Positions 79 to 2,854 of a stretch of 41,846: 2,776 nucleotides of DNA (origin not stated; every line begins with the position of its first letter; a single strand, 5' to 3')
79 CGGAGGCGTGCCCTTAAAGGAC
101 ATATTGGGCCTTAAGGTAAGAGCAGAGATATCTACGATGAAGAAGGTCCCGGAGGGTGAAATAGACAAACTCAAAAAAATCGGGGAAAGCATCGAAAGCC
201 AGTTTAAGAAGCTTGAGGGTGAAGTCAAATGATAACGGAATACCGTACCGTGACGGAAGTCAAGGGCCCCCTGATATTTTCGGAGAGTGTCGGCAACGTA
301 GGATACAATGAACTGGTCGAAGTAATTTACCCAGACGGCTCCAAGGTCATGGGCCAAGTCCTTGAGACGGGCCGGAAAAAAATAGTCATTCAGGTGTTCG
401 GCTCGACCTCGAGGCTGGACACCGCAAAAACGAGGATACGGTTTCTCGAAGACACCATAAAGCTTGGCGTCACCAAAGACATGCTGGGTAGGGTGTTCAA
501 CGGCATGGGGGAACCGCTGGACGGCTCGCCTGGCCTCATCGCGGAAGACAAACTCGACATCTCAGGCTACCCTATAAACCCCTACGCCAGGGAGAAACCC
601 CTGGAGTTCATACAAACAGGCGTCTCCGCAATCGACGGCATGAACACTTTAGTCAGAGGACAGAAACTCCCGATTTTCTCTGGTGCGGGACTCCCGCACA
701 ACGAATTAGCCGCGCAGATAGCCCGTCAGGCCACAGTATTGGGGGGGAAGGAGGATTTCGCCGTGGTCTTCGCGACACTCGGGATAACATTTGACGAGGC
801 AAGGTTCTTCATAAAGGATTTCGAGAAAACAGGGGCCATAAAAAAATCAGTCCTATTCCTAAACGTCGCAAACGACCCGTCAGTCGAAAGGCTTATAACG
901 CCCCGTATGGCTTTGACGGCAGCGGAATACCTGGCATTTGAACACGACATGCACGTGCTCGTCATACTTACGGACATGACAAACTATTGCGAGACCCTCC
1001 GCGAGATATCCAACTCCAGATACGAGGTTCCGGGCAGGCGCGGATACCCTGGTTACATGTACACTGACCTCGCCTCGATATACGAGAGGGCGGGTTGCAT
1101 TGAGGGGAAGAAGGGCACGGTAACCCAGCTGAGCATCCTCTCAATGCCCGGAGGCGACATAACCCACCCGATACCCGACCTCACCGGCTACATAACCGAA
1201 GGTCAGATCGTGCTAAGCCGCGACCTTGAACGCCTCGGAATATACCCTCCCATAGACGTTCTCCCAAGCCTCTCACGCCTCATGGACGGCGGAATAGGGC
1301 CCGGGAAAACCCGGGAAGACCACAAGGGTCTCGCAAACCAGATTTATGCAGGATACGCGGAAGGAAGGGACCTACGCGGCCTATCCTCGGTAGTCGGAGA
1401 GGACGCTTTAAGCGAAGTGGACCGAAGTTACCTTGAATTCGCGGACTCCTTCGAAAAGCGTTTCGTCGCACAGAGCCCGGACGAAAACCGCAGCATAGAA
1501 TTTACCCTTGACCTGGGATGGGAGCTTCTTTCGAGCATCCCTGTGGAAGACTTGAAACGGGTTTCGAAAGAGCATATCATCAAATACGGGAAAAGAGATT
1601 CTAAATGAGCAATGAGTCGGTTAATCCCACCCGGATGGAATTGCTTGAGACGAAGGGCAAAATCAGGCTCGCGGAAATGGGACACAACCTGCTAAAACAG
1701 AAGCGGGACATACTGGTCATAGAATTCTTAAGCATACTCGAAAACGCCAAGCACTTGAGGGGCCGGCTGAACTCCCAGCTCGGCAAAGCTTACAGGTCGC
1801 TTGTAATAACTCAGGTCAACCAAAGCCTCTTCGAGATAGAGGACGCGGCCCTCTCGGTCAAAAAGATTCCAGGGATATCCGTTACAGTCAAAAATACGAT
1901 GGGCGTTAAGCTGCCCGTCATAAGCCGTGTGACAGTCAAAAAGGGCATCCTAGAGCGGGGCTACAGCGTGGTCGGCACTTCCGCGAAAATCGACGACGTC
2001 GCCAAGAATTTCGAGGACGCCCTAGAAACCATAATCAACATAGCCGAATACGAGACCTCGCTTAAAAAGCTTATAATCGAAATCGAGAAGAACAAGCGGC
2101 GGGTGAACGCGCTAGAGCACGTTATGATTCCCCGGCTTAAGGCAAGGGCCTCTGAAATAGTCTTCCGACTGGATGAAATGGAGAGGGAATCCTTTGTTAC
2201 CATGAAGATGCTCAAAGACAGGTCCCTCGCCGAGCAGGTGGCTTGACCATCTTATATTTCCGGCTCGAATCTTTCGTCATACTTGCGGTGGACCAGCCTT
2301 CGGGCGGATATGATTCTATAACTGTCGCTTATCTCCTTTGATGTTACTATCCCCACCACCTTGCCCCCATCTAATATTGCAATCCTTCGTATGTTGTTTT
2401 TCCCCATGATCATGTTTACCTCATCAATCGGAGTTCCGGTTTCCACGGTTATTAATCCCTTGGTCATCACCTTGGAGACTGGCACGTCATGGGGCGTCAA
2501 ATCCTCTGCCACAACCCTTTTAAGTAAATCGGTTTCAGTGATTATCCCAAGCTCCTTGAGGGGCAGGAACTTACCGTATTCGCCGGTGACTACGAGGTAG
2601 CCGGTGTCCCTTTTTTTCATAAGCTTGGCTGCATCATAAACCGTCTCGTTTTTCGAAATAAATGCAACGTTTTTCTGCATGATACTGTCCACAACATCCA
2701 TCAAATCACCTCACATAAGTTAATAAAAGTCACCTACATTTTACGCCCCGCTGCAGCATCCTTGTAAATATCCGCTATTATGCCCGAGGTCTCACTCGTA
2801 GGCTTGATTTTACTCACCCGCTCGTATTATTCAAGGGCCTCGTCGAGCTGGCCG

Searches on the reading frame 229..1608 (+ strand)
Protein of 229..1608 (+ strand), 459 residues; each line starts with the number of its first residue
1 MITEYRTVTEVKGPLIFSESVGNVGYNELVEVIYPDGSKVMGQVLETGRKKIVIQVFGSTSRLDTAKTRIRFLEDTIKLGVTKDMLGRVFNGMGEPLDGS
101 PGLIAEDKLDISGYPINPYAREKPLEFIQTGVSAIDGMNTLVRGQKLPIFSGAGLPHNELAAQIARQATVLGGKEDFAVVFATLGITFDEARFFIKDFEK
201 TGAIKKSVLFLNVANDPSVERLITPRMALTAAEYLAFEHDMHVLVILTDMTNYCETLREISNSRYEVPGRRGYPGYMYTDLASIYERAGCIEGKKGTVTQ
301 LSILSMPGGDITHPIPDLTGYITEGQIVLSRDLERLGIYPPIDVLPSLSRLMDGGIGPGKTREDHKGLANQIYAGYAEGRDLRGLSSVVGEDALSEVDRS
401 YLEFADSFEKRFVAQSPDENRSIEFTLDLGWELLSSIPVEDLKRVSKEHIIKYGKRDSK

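Call 8: search_protein_families(library=pfam, proteins=[window:229-1608:+], max_evalue=0.01)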
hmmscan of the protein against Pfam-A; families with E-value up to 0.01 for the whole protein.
window:229-1608:+ (459 aa): 3 families
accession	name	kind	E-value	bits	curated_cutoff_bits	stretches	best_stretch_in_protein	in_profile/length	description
PF00006.31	ATP-synt_ab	-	1.2e-77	260.8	29.5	1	131-349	1-213/213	ATP synthase alpha/beta family, nucleotide-binding domain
PF22919.1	ATP-synt_VA_C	-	8.7e-31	106.4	24.7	1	355-453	2-100/101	C-terminal domain of V and A type ATP synthase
PF02874.29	ATP-synt_ab_N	-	1.4e-10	41.9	20.9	1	8-73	1-68/69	ATP synthase alpha/beta family, beta-barrel domain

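Call 35: list_cluster_members(proteins=[window:229-1605:+, window:1605-2243:+, P0004, P0010, P0033])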
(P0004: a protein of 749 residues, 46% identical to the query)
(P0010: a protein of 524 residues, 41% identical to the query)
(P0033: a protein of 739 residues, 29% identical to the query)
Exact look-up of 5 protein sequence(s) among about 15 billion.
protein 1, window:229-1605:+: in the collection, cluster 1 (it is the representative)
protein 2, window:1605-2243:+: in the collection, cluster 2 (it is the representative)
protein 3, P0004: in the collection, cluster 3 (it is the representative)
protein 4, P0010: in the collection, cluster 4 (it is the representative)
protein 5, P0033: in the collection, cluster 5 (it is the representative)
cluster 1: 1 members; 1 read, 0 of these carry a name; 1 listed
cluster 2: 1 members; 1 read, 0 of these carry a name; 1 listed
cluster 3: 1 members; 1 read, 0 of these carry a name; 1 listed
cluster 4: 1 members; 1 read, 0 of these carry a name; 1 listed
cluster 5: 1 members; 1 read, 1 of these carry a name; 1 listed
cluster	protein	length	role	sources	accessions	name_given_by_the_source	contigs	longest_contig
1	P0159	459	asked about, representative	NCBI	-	-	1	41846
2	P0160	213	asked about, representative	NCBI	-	-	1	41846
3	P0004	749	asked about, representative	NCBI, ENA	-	-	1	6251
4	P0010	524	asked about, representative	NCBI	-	-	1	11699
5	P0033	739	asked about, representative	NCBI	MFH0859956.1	MAG: pilin [Candidatus Altiarchaeota archaeon]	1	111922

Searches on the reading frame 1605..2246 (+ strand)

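Call 8: search_protein_families(library=pfam, proteins=[window:1605-2246:+], max_evalue=0.01)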
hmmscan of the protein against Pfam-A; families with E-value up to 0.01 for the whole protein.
window:1605-2246:+ (213 aa): 1 family
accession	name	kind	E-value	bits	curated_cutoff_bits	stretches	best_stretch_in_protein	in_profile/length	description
PF01813.22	ATP-synt_D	-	4.2e-53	180.6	25.7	1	12-205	1-196/196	ATP synthase subunit D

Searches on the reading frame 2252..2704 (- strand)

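Call 8: search_protein_families(library=pfam, proteins=[window:2252-2704:-], max_evalue=0.01)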
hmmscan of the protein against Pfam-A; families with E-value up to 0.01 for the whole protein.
window:2252-2704:- (150 aa): 2 families
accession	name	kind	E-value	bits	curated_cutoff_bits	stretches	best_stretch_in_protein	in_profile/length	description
PF00571.33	CBS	-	4.8e-23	81.7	24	2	76-126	1-52/57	CBS domain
PF00391.29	PEP-utilizers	-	0.0052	16.8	23.1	0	64-90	7-32/72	PEP-utilising enzyme, mobile domain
